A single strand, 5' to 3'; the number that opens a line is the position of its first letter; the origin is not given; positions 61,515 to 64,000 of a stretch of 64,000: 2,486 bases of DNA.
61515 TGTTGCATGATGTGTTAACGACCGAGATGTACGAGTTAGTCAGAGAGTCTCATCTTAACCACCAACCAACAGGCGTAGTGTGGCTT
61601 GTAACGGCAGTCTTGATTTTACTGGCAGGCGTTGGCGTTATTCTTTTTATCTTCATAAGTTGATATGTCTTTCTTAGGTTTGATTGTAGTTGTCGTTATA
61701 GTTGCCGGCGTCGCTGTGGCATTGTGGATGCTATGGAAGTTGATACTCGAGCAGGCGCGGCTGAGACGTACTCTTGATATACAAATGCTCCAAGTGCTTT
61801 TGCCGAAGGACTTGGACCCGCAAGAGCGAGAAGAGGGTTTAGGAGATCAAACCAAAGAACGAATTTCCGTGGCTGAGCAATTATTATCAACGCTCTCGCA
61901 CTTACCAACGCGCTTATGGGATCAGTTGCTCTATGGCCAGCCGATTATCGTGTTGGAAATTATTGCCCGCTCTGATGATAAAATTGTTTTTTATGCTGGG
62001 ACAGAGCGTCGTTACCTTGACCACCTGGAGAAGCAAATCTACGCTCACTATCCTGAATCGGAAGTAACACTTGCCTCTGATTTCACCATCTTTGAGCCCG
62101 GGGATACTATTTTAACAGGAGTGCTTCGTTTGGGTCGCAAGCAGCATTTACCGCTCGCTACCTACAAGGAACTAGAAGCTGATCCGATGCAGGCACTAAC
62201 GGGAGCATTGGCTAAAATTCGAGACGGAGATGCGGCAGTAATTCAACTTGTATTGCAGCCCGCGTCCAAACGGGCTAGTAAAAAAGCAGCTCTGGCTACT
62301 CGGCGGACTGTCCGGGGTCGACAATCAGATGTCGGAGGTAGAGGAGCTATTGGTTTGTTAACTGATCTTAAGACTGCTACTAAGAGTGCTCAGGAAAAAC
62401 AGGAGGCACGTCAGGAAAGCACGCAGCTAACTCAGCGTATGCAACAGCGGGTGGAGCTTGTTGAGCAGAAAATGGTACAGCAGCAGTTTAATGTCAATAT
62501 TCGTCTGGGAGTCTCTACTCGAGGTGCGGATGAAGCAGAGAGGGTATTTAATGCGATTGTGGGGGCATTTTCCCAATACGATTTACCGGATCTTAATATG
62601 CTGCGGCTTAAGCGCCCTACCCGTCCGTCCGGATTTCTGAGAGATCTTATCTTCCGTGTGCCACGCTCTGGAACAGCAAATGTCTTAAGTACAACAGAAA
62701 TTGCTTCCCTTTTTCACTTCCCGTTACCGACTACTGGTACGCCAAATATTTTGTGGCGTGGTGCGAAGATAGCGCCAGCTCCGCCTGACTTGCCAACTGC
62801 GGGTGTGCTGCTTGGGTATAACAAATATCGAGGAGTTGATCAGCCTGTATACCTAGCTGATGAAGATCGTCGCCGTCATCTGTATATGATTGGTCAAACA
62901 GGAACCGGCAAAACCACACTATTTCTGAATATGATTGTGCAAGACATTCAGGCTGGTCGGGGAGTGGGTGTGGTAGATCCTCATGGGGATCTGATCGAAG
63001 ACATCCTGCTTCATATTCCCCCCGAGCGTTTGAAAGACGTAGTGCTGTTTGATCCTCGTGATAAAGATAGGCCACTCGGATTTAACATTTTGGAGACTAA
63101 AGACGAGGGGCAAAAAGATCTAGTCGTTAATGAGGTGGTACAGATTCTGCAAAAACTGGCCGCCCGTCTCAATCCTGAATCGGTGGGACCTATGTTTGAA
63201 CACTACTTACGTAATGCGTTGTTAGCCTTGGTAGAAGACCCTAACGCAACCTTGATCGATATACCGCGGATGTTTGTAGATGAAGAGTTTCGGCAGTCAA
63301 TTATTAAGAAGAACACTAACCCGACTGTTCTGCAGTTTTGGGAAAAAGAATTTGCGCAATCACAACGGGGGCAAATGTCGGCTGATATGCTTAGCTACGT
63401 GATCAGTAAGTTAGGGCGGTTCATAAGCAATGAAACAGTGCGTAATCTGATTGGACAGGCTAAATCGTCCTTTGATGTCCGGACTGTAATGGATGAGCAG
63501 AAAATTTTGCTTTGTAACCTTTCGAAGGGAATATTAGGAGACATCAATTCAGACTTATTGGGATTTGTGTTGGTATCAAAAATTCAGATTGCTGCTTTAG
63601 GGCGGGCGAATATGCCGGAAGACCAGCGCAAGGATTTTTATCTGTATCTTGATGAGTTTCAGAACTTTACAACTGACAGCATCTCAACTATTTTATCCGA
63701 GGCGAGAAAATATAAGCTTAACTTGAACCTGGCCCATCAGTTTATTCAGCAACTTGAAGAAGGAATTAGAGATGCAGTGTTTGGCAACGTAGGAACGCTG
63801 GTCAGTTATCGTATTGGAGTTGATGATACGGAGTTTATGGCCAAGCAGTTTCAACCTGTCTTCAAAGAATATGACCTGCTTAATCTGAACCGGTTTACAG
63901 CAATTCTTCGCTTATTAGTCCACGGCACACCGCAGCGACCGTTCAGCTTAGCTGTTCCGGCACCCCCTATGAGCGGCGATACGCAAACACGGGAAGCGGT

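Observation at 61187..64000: Coupling-protein-like ATPase (VirD4/TraD-like) missed by the ORF track, lying 40 kb from the VirB4 locus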

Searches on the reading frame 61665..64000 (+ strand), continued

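Call 17: search_solved_structures(query=A1, max_evalue=1, show_alignments=2)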
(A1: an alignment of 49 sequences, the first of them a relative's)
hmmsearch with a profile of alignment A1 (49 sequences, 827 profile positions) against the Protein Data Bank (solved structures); distinct sequences matched with E-value up to 1: 5.
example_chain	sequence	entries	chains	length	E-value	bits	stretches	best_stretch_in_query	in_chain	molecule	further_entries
1gl6_A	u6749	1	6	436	0.00014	23.2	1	397-445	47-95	ATPASE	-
1e9r_A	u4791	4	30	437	0.00014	23.2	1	397-445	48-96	CONJUGAL TRANSFER PROTEIN TRWB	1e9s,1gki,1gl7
6sz9_A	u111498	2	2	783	0.00094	20.4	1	388-460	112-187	IcmO (DotL)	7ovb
6tj5_A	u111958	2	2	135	0.096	13.7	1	560-598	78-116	Calmodulin, putative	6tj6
9x1l_A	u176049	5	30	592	0.12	13.4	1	390-442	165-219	DNA helicase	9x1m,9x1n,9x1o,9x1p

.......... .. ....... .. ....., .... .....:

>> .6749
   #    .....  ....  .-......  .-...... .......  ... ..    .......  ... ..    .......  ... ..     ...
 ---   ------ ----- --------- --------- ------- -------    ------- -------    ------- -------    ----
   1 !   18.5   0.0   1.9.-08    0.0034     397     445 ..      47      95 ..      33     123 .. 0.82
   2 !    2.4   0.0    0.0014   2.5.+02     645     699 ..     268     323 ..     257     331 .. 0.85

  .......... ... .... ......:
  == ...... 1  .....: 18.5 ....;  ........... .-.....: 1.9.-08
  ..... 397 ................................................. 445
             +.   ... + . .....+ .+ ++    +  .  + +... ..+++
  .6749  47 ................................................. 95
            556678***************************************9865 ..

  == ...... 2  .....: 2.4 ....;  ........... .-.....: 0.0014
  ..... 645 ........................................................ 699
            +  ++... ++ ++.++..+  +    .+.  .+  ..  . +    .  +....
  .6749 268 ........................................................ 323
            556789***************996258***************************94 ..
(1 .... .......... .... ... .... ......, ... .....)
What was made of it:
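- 62892..62990 (+): Walker A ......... (residues 410-418) and the T4CP-type VVDPHGD strand (residues 436-442). This stretch aligns to TrwB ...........IVDPNGD (call 17).
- A family profile hits TrwB and DotL, and no VirB4, among PDB sequences (call 17). The family profile hits T4CPs, not VirB4, in PDB sequences (call 17).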

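Call 23: find_encoding_contigs(protein=P0049, flank=6000, max_places=1)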
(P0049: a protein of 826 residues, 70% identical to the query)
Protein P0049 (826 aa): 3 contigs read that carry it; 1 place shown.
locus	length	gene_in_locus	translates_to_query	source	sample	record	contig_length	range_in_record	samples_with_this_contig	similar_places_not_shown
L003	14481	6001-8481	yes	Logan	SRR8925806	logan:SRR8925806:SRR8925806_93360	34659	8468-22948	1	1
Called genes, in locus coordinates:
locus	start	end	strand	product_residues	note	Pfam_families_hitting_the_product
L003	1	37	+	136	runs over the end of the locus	PF02367:TsaE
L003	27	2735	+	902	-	PF02739:5_3_exonuc_N, PF01367:5_3_exonuc, PF01612:DNA_pol_A_exo1, PF22619:DNA_polI_exo1, PF00476:DNA_pol_A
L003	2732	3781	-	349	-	PF28159:CEP89 (weak), PF00188:CAP, PF09403:FadA (faint), PF11083:Relaxase_C (weak)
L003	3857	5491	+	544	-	-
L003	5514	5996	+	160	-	-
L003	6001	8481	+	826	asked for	PF26449:DUF8128, PF02534:T4SS-DNA_transf (weak), PF10412:TrwB_AAD_bind (weak)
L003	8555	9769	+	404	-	PF11258:DUF3048, PF17479:DUF3048_C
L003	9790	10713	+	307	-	PF21694:DNA_pol3_delta_C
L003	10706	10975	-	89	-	PF01649:Ribosomal_S20p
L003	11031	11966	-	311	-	PF01509:TruB_N, PF16198:TruB_C_2 (weak)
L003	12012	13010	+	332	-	PF01370:Epimerase, PF04321:RmlD_sub_bind, PF16363:GDP_Man_Dehyd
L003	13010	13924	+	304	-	PF01073:3Beta_HSD (weak), PF01370:Epimerase, PF04321:RmlD_sub_bind, PF07993:NAD_binding_4 (faint), PF16363:GDP_Man_Dehyd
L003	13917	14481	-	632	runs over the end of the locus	-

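Call 24: find_encoding_contigs(protein=P0118, flank=6000, max_places=1)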
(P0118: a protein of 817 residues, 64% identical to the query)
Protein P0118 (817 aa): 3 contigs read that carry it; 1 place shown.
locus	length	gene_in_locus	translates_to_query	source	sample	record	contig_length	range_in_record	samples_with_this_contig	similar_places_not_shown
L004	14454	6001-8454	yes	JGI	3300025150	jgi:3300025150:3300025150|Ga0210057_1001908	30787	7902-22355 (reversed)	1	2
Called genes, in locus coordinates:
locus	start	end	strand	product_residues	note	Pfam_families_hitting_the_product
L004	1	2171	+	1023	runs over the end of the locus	-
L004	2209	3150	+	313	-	-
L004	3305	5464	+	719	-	-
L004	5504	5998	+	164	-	-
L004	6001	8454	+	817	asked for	PF26449:DUF8128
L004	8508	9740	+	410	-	PF11258:DUF3048, PF17479:DUF3048_C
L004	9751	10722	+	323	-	PF21694:DNA_pol3_delta_C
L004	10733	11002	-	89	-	PF01649:Ribosomal_S20p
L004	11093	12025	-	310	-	PF01509:TruB_N, PF16198:TruB_C_2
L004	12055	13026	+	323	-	PF01370:Epimerase, PF04321:RmlD_sub_bind, PF16363:GDP_Man_Dehyd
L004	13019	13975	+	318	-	PF01073:3Beta_HSD (weak), PF01370:Epimerase, PF02719:Polysacc_synt_2 (faint), PF04321:RmlD_sub_bind, PF07993:NAD_binding_4 (faint), PF16363:GDP_Man_Dehyd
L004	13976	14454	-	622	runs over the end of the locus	-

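Call 26: find_related_loci(query=A1, collection=genome_contigs, flank=8000)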
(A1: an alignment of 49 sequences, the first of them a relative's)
Query A1 (819 aa) in genome_contigs; peptide patterns used: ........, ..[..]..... (x = any residue, [..] = any of these).
599 stretches matched a pattern (row limit reached: there are more); 591 encode a relative of the query (tblastn E <= 1e-3); the best 80 are kept; 80 distinct loci.
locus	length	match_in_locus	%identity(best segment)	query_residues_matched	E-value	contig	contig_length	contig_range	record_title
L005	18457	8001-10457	71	1-818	0e+0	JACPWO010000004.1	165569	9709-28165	MAG: Candidatus Andersenbacteria bacterium isolate NC_groundwater_813_Pr1_B-0.1um_46_36 Montesol18_Bp1_scaffold_1812318,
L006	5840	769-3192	66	8-819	0e+0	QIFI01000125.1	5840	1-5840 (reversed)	MAG: Candidatus Andersenbacteria bacterium isolate SZUA-179 Ga0063294_10011861, whole genome shotgun sequence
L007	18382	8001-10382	68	21-819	0e+0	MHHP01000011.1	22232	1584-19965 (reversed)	MAG: Candidatus Andersenbacteria bacterium RIFCSPHIGHO2_02_FULL_45_11 rifcsphigho2_02_scaffold_14175, whole genome shotg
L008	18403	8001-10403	66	1-802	0e+0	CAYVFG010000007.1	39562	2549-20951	MAG TPA_asm: uncultured Candidatus Saccharibacteria bacterium isolate SRP193066_co1_226 genome assembly, contig: NODE_11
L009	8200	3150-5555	66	4-805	0e+0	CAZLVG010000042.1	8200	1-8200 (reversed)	MAG TPA_asm: uncultured Candidatus Saccharibacteria bacterium isolate SRP141376_co1_332 genome assembly, contig: NODE_15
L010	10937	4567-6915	44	35-804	0e+0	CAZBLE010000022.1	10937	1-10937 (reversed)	MAG TPA_asm: uncultured Gammaproteobacteria bacterium isolate SRP278252_co1_298 genome assembly, contig: NODE_10854_leng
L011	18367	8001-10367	43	31-804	0e+0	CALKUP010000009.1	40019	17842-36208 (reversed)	MAG TPA_asm: uncultured bacterium isolate SRR6231170_bin.100_CONCOCT_v1.1_MAG genome assembly, contig: ERZ650281.205, wh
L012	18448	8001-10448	41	5-801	0e+0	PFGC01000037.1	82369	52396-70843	MAG: Candidatus Kerfeldbacteria bacterium CG15_BIG_FIL_POST_REV_8_21_14_020_45_12 CG15_8_21_14_0.20_scaffold_47_c, whole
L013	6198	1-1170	77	413-802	0e+0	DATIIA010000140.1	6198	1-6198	MAG TPA_asm: Candidatus Andersenbacteria bacterium isolate SMAG_U15652 k141_721808, whole genome shotgun sequence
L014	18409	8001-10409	42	4-801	0e+0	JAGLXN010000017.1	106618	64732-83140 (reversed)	MAG: Candidatus Parcubacteria bacterium isolate RS_12_54 ZL285.bin.54.fa_17, whole genome shotgun sequence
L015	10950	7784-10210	44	3-805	0e+0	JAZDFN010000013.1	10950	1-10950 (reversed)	MAG: bacterium isolate MEGAHIT-group-0.209 k141_2210195, whole genome shotgun sequence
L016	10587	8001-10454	44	2-807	0e+0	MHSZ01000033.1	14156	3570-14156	MAG: Candidatus Terrybacteria bacterium RIFCSPLOWO2_01_FULL_58_14 rifcsplowo2_01_scaffold_9628, whole genome shotgun seq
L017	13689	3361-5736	42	28-813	0e+0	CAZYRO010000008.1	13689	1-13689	MAG TPA_asm: uncultured Candidatus Saccharibacteria bacterium isolate SRP178699_co2_519 genome assembly, contig: NODE_38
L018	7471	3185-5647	41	5-819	0e+0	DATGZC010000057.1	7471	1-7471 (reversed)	MAG TPA_asm: Candidatus Bathyarchaeia archaeon isolate SMAG_U10653 k141_297543, whole genome shotgun sequence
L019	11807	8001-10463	42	6-819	0e+0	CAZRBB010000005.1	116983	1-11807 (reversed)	MAG TPA_asm: uncultured Candidatus Saccharibacteria bacterium isolate SRP272421_co4_224 genome assembly, contig: NODE_15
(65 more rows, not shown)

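Call 35: predict_structure(alignment_id=A1)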
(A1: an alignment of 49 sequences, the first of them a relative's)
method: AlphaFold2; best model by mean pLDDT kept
length: 819 residues; sequences in the alignment: 49
mean_pLDDT: 85.7   pTM: 0.76
mean pLDDT of the five models: 85.7, 85.0, 81.9, 80.7, 80.0
residues with pLDDT >= 90: 389; 70-90: 350; 50-70: 64; < 50: 16
segments of 3 or more residues with pLDDT < 50: 806-819
pLDDT, mean of each block of 10 residues (from residue 1): 87 94 90 89 88 55 87 93 84 94 92 94 93 86 88 94 91 88 87 96 86 80 64 57 65 73 89 95 93 94 92 93 91 92 96 85 90 93 92 93 88 90 95 93 93 95 92 87 83 80 77 89 89 86 88 89 77 66 78 90 92 93 81 84 83 89 72 68 86 78 73 92 90 91 93 92 89 92 94 89 56 41
secondary structure, 60 per line:
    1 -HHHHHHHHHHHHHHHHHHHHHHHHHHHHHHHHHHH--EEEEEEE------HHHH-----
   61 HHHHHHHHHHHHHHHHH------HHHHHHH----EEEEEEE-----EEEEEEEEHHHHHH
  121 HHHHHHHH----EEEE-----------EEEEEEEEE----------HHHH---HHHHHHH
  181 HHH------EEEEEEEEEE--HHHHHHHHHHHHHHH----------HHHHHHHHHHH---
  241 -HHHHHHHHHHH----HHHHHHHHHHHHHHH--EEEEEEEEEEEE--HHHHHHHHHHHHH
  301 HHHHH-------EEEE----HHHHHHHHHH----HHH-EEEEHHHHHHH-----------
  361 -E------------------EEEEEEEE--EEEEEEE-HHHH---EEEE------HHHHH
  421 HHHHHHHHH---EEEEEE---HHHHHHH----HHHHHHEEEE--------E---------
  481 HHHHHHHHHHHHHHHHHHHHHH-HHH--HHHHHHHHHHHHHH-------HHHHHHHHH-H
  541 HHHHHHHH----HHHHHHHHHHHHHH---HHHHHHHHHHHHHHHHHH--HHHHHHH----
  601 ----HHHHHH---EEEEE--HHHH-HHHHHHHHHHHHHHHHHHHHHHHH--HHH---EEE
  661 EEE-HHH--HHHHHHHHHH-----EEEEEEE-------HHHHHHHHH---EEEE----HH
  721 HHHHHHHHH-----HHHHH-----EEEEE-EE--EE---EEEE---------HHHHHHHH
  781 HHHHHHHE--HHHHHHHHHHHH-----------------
elements in order (helices of 4 or more, strands of 3 or more residues): H2-36 E39-45 H52-55 H61-77 H84-90 E95-101 E107-114 H115-128 E133-136 E148-156 H167-170 H174-183 E190-199 H202-216 H227-237 H242-252 H257-271 E274-285 H288-305 E313-316 H321-330 E339-342 H343-349 E381-388 E391-397 H399-402 E406-409 H416-429 E433-438 H442-448 H453-458 E459-462 H481-502 H509-522 H530-538 H540-548 H553-566 H570-587 H590-596 H605-610 E614-618 H621-624 H626-649 E658-663 H670-679 E685-691 H699-707 E711-714 H719-729 H735-739 E745-749 E760-763 H773-787 H791-802
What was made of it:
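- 63105..63494 (+): All-alpha domain inserted in the nucleotide-binding domain (residues about 481-610). Eight consecutive helices in the AF2 model (call 35).
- On Type IV coupling protein (VirD4/TrwB/TraG): Helices at residues 481-610 in the AF2 model, pLDDT 85.7 (call 35).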

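Call 62: search_protein_families(library=padloc, proteins=[P0001], max_evalue=0.01)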
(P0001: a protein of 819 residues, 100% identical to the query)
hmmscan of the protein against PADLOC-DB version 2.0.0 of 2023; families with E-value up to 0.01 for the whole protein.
P0001 (819 aa): 3 families
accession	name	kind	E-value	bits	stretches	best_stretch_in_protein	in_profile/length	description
PDLC04140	mad8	-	4.3e-12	44.2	1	394-704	19-244/314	mads_8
PDLC04103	HerA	-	5.5e-05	19.7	0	663-718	459-510/579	-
PDLC01055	HerA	-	0.00088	16.2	1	392-437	146-191/532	Type III coevolved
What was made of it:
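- There is a weak PADLOC hit to mad8, 44 bits (call 62).
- Tried and rejected: The defence reading rests only on a weak mad8 hit (call 62).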

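Call 64: search_dna_similar(query=P0001, collection=plasmids, mode=protein, max_evalue=0.001, max_rows=25)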
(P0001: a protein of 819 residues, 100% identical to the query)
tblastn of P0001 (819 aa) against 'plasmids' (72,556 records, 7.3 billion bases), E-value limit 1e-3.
Records with a match: 490; places in all: 503; records where one place covers at least 80% of the query: 27.
Best place of each record, by identity: <60% 490.
By first word of the organism name: Bacillus 168; Streptomyces 108; Staphylococcus 27; Clostridium 21; Natrinema 12; Sulfolobus 12; Pseudomonas 11; Haladaptatus 9; Paenibacillus 7; Lactobacillus 6; and 65 more.
By predicted mobility (MOB-suite, as given by PLSDB): non-mobilizable 311; conjugative 127; mobilizable 52.
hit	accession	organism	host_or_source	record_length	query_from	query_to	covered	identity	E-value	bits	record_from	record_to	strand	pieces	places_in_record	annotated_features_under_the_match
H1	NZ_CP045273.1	Priestia megaterium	pure culture,Paper surface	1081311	74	801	87%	30.0%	6e-27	290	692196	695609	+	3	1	none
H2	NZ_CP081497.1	Streptomyces sp. BHT-5-2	whole organism,plant soil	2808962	85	768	84%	29.7%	7e-58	223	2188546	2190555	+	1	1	none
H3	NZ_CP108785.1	Embleya sp. NBC_00888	-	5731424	68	779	87%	27.9%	2e-56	218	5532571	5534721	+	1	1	none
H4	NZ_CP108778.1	Embleya sp. NBC_00896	-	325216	130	762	77%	28.6%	3e-59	227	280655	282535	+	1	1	type IV secretory system conjugative DNA transfer family protein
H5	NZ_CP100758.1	Natrinema gelatinilyticum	marine sediment,sediment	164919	106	813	86%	25.4%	2e-20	171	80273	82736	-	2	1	type IV secretory system conjugative DNA transfer family protein | hypothetical protein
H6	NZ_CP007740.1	Bacillus methanolicus MGA3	soil sample, enrichment culture ...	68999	23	767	91%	23.7%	4e-34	149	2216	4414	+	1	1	DUF87 domain-containing protein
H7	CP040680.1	Halostella pelagica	pure culture,isolated from salted brown ...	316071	106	813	86%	24.8%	3e-19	166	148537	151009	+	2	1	record has no annotation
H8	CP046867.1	Salinibaculum litoreum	pure culture,isolated from salted brown ...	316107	106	813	86%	24.8%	3e-19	166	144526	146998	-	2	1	record has no annotation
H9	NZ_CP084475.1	Natrinema sp. DC36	cell culture,sediment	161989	106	813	86%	24.7%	1e-19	162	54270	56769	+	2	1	type IV secretory system conjugative DNA transfer family protein | hypothetical protein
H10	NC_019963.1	Natrinema pellirubrum DSM 15624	-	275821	106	813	86%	24.7%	6e-21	165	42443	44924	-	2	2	type IV secretory system conjugative DNA transfer family protein | hypothetical protein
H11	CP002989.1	halophilic archaeon DL31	-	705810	106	813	86%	24.5%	2e-20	165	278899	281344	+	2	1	hypothetical protein (x2)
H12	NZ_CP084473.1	Natrinema sp. DC36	cell culture,sediment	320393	106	813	85%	24.6%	1e-17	154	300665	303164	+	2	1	type IV secretory system conjugative DNA transfer family protein | hypothetical protein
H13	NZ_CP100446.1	Natrinema caseinilyticum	marine sediment,sediment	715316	106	813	82%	25.2%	2e-20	169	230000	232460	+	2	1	type IV secretory system conjugative DNA transfer family protein | hypothetical protein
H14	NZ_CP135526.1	Halomontanus rarus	Salt lake,Salt lake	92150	106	815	82%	25.1%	2e-26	182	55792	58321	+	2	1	TraM recognition domain-containing protein | hypothetical protein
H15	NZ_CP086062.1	Bacillus sp. BC1-43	Sing cell,soil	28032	71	790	88%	23.4%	2e-35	153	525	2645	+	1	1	DUF87 domain-containing protein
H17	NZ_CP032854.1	Bacillus subtilis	cell culture,Cheonggukjang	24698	71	790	88%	23.2%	1e-36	157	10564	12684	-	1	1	DUF87 domain-containing protein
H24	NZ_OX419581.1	Bacillus subtilis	garden soil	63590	72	784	87%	22.3%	1e-27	129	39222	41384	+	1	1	DUF87 domain-containing protein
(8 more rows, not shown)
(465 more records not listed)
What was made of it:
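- Relatives are abundant on plasmids (call 64).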

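Call 65: get_annotated_region(hit=H17, flank=8000)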
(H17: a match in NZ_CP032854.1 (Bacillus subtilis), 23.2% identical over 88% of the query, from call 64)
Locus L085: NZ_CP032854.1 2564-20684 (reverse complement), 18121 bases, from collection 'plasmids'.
description: Bacillus subtilis subsp. subtilis strain MH-1 plasmid unnamed1, complete sequence
organism: Bacillus subtilis (NCBI taxid 135461)
taxonomy: Bacteria; Bacillota; Bacilli; Bacillales; Bacillaceae; Bacillus; Bacillus subtilis
host: -; source: cell culture,Cheonggukjang; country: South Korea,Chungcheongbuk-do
typing (MOB-suite, as given by PLSDB): non-mobilizable
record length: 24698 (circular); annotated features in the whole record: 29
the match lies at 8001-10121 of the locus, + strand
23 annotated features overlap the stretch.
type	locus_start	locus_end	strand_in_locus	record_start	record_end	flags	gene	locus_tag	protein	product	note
CDS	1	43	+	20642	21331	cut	-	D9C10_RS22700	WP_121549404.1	hypothetical protein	-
CDS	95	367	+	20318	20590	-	-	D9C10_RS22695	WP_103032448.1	hypothetical protein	-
CDS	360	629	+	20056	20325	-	-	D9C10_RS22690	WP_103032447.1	hypothetical protein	-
CDS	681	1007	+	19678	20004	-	-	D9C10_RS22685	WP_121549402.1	hypothetical protein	-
CDS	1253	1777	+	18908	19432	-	-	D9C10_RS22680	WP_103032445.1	thermonuclease family protein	-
CDS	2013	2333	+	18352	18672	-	-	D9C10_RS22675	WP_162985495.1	hypothetical protein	-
CDS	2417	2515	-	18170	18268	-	-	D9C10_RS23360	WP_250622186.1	putative holin-like toxin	-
CDS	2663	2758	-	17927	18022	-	-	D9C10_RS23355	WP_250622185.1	putative holin-like toxin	-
CDS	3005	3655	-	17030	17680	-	-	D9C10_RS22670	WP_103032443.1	SprT-like domain-containing protein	-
CDS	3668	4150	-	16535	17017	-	-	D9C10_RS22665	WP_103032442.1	hypothetical protein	-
CDS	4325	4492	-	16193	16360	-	-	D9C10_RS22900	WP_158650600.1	hypothetical protein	-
CDS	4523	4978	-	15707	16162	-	-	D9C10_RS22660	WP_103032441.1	hypothetical protein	-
CDS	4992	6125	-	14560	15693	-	-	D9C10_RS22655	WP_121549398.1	ParM/StbA family protein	GO:0030541 - plasmid partitioning [Evidence IEA]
CDS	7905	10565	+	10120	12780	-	-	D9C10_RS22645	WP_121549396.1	DUF87 domain-containing protein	-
CDS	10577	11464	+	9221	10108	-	-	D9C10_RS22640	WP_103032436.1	replication-relaxation family protein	-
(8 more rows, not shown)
